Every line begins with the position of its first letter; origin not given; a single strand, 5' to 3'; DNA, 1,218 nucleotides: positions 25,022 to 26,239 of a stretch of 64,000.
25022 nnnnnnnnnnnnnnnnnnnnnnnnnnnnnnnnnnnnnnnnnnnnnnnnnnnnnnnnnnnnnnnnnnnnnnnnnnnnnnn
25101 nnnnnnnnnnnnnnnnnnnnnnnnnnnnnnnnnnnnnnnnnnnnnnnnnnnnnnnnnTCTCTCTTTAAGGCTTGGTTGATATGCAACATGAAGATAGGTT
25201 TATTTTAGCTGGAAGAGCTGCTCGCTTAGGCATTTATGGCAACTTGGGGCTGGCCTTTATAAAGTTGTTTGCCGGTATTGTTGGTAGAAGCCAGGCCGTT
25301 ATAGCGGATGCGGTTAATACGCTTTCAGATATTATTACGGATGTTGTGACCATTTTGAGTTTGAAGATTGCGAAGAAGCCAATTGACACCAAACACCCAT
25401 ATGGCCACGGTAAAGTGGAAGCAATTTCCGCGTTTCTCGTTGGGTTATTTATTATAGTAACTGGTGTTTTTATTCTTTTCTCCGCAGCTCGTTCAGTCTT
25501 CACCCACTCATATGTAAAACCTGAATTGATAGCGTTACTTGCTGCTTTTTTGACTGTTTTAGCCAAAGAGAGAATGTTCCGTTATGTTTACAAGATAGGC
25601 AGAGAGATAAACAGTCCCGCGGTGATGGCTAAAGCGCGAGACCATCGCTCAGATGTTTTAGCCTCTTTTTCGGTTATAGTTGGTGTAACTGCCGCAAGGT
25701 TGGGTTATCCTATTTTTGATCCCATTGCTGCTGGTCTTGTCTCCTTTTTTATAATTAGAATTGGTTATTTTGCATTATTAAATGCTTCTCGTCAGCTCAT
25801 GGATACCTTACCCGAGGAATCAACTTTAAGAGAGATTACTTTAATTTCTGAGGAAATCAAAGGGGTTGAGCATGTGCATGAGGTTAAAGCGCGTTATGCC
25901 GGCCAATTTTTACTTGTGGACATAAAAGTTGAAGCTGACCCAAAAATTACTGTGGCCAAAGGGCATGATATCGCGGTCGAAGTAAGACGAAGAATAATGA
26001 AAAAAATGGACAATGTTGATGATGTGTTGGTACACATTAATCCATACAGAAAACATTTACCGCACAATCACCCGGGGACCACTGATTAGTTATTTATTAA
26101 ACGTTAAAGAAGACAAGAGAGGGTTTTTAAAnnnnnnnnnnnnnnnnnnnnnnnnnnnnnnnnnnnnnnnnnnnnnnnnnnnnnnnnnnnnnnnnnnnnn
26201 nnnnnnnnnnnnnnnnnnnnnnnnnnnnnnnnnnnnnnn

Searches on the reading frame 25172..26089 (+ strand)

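Call 20: search_protein_families(library=pfam, proteins=[window:25172-26089:+], max_evalue=0.00001)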
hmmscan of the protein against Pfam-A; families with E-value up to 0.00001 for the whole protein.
window:25172-26089:+ (305 aa): 2 families
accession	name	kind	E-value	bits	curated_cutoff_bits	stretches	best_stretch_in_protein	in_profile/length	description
PF01545.26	Cation_efflux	-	8.1e-46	156.7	26.6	1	19-210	3-198/198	Cation efflux family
PF16916.11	ZT_dimer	-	1.1e-19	70.6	26.7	1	214-292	1-78/78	Dimerisation domain of Zinc Transporter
